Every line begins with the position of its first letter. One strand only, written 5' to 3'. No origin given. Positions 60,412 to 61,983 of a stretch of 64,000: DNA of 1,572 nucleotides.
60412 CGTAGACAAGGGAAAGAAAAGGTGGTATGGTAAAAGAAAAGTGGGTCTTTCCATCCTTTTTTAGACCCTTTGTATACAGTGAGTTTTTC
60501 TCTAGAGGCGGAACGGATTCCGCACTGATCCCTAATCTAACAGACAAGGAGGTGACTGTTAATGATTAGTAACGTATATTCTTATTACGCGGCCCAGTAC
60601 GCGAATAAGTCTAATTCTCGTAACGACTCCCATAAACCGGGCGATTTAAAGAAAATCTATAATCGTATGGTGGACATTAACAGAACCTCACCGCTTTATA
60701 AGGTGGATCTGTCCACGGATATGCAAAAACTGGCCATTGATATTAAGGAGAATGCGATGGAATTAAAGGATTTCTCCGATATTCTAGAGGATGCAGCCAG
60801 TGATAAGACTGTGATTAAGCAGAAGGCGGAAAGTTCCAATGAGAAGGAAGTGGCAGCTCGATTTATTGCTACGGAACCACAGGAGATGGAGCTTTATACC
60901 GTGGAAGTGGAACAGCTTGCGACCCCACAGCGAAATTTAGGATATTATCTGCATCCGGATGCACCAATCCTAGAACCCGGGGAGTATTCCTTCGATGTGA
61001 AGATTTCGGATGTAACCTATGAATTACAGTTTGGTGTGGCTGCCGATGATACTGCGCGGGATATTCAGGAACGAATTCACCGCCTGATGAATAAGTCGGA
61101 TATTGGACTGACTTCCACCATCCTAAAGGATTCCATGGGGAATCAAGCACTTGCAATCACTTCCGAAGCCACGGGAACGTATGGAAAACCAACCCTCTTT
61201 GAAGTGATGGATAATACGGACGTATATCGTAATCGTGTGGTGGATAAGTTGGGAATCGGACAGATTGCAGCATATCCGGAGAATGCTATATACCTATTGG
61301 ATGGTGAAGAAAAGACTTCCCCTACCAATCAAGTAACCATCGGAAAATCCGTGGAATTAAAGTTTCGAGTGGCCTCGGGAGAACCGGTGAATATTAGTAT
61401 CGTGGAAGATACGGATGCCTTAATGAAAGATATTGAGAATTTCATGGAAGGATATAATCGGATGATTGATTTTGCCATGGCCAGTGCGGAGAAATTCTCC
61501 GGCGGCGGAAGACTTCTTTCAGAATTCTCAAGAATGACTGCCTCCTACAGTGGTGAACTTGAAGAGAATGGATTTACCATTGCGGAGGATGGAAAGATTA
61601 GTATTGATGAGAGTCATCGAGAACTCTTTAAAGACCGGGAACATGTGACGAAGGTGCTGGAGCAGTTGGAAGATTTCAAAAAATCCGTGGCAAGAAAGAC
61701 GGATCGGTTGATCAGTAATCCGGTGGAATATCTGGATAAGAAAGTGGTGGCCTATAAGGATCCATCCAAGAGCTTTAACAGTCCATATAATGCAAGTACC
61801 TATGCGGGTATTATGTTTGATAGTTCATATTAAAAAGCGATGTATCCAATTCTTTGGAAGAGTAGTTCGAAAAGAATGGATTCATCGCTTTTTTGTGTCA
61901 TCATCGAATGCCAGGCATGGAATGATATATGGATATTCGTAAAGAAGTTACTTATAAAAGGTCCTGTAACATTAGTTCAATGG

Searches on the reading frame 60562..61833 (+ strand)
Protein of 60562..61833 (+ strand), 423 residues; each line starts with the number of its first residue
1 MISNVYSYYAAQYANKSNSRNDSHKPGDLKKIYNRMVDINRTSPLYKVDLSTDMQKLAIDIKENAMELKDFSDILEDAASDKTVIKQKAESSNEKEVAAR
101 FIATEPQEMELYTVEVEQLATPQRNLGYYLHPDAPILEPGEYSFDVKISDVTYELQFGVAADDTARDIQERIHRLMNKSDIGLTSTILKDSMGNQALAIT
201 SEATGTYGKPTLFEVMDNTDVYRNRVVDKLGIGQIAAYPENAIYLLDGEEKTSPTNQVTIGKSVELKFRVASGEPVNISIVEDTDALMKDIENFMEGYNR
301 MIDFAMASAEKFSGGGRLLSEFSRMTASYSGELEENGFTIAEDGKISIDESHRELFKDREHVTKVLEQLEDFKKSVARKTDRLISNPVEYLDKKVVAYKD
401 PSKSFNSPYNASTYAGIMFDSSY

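Call 19: search_protein_families(library=pfam, proteins=[window:60562-61833:+], max_evalue=5)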
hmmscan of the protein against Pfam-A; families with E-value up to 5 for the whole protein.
window:60562-61833:+ (423 aa): 4 families
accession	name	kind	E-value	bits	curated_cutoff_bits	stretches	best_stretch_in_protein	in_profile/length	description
PF07195.17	FliD_C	-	2.1e-08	34.4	25.4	1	240-308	2-73/236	Flagellar hook-associated protein 2 C-terminus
PF02465.23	FliD_N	-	0.00081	20.4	24.8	1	28-123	4-97/97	Flagellar hook-associated protein 2 N-terminus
PF20322.3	DUF6617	-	0.0023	17.5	27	1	331-388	138-195/316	Family of unknown function (DUF6617)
PF09505.15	Dimeth_Pyl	-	0.012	14.6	25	1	100-183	123-206/463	Dimethylamine methyltransferase (Dimeth_PyL)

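Call 44: search_protein_families(library=ncbifam, proteins=[window:60562-61833:+], max_evalue=1e-8)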
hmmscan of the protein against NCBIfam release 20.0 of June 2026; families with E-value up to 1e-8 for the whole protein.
window:60562-61833:+ (423 aa): 1 family
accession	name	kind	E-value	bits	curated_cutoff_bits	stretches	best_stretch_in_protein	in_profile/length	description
NF005833.0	PRK07737.1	equivalog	1.7e-11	43.9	444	1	61-304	46-290/501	flagellar hook-associated protein 2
